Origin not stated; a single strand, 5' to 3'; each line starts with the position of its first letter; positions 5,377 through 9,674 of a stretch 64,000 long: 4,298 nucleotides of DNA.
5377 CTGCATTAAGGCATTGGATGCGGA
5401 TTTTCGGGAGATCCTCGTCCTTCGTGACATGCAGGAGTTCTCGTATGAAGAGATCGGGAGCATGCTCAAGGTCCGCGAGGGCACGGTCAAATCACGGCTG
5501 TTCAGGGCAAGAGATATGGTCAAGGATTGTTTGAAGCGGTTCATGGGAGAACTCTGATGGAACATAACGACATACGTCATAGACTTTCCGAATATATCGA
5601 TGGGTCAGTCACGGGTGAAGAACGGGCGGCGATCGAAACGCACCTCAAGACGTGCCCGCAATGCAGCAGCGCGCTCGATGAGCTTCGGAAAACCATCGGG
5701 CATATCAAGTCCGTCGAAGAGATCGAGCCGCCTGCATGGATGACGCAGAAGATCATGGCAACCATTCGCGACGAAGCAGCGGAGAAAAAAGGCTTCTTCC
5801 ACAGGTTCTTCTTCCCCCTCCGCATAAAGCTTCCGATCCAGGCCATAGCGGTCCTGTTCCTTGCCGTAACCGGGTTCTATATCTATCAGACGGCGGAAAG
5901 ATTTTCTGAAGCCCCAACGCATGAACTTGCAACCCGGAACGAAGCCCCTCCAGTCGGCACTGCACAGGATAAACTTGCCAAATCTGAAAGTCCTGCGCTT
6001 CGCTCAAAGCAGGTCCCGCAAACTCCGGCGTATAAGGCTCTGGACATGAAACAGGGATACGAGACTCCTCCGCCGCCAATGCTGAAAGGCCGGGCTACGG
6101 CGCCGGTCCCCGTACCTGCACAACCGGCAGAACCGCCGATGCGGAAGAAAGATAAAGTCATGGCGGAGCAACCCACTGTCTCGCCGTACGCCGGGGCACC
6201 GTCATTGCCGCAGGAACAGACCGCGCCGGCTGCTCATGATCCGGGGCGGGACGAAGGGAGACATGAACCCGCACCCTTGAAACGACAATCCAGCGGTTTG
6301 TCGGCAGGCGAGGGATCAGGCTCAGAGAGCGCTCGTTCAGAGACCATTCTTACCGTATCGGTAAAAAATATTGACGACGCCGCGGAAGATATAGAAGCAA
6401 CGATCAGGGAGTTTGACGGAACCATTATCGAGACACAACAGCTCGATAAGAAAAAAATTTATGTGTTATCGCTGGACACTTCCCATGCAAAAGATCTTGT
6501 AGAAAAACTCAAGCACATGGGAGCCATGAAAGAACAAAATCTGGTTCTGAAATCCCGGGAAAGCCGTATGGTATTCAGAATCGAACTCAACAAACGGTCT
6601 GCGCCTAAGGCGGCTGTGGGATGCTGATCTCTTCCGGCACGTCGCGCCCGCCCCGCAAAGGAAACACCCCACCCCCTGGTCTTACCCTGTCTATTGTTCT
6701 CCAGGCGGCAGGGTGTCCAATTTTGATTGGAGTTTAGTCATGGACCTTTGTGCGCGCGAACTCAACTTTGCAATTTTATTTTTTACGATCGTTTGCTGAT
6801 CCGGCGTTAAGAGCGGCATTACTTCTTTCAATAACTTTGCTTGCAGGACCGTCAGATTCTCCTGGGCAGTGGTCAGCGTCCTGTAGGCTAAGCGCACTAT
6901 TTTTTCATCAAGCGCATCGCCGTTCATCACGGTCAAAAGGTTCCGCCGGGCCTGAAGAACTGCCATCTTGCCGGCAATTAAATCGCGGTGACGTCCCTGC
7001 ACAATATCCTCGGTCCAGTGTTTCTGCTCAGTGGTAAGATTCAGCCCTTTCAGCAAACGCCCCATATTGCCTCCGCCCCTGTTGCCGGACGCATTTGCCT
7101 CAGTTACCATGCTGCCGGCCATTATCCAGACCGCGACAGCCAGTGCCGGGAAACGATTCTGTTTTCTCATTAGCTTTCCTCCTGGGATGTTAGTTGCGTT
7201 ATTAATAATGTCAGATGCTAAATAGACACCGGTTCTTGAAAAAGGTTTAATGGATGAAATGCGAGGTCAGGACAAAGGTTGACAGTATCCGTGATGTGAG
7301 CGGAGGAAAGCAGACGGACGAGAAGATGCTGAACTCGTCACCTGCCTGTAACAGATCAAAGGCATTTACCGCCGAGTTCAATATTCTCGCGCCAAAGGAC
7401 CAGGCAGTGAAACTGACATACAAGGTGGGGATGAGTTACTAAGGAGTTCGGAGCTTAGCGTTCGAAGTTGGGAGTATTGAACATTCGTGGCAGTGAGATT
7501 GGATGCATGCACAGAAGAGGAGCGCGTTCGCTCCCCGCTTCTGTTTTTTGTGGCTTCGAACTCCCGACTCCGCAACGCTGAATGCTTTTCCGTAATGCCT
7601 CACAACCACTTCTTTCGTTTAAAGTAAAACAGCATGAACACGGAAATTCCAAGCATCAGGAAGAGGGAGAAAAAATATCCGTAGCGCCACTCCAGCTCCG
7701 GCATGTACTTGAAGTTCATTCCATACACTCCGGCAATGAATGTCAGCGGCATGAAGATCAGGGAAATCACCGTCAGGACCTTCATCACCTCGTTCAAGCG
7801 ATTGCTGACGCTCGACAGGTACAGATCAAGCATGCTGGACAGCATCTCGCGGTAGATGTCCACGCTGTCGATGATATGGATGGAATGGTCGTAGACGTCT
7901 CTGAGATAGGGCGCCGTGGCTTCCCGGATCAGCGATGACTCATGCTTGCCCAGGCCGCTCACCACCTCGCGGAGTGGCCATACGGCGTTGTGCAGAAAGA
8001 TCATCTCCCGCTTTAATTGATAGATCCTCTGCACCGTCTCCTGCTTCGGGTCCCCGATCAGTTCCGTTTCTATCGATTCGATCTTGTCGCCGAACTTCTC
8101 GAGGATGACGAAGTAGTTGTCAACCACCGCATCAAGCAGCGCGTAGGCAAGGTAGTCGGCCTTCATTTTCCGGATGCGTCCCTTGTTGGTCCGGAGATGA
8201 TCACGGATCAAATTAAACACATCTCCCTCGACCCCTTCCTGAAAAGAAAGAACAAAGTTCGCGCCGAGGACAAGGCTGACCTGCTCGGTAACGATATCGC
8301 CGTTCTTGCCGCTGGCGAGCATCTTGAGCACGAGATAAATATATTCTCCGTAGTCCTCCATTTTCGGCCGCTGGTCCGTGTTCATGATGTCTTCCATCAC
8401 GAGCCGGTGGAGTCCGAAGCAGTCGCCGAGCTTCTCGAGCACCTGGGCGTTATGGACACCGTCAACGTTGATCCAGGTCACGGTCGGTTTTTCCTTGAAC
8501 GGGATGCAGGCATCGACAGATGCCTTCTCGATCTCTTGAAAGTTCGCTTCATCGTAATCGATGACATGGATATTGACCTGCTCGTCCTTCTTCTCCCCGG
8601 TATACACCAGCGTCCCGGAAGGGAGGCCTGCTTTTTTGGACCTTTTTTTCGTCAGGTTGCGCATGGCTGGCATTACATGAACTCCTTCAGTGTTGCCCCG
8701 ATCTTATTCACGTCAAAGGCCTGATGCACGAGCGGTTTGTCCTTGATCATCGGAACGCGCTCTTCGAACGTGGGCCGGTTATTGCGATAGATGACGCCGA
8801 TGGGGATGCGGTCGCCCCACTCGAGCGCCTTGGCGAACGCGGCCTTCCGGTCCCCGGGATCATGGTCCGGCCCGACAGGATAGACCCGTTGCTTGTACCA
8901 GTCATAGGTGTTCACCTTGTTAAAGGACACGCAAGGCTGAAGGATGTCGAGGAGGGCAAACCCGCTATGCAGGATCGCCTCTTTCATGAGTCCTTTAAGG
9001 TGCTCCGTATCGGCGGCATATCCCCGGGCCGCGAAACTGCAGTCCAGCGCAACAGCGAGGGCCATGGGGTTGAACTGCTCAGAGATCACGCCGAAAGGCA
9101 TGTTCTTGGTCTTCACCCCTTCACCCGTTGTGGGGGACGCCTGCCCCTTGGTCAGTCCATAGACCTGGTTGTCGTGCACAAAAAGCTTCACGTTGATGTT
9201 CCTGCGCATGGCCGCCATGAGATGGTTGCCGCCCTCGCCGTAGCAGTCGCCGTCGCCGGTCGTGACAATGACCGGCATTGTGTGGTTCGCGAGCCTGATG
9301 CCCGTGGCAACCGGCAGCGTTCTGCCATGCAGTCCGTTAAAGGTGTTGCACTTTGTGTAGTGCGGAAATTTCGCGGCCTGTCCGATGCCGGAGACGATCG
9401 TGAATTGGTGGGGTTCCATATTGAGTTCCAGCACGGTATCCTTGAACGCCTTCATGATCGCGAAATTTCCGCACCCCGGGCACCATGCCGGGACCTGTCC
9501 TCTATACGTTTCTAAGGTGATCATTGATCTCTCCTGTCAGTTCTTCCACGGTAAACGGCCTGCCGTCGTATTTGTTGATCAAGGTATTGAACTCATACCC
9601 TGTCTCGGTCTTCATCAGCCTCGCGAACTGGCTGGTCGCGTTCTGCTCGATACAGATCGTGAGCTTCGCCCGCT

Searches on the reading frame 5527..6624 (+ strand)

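Call 51: search_protein_families(library=pfam, proteins=[window:5527-6624:+], max_evalue=0.001)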
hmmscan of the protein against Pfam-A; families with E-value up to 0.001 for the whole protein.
window:5527-6624:+ (366 aa): 2 families
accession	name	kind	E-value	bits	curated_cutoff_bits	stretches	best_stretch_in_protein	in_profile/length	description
PF10039.14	DUF2275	-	3.9e-12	47.2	24.6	1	67-129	4-58/210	Predicted integral membrane protein (DUF2275)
PF13490.11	zf-HC2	-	1.6e-10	41.3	22.2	1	15-46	3-34/35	Putative zinc-finger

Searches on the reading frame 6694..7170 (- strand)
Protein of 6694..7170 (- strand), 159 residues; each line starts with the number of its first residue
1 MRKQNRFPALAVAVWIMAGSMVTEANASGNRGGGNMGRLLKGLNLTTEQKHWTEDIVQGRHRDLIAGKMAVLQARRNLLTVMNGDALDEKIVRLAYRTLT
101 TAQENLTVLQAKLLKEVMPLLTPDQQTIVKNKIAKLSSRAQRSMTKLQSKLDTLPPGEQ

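Call 51: search_protein_families(library=pfam, proteins=[window:6694-7170:-], max_evalue=0.001)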
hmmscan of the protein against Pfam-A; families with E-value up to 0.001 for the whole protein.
window:6694-7170:- (159 aa): 2 families
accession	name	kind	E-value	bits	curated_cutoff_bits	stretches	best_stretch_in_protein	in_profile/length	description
PF13801.11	Metal_resist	-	4.6e-06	27.2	29.2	1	11-126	6-123/125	Heavy-metal resistance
PF07813.17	LTXXQ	-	0.00091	20.3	24.3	0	32-129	2-96/100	LTXXQ motif family protein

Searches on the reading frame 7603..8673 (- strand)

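Call 51: search_protein_families(library=pfam, proteins=[window:7603-8673:-], max_evalue=0.001)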
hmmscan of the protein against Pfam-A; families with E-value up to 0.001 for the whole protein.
window:7603-8673:- (357 aa): 1 family
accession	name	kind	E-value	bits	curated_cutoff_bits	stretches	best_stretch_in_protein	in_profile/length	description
PF01544.23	CorA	-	1.1e-76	258.4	27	1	64-353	3-292/292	CorA-like Mg2+ transporter protein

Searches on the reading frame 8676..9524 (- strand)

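Call 51: search_protein_families(library=pfam, proteins=[window:8676-9524:-], max_evalue=0.001)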
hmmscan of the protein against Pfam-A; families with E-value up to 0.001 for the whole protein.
window:8676-9524:- (283 aa): 2 families
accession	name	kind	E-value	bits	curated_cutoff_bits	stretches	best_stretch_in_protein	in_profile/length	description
PF12367.13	PFO_beta_C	-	2.4e-30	104.8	24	1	198-261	1-65/66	Pyruvate ferredoxin oxidoreductase beta subunit C terminal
PF02775.26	TPP_enzyme_C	-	5.3e-28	98.2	21.9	1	53-194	18-151/151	Thiamine pyrophosphate enzyme, C-terminal TPP binding domain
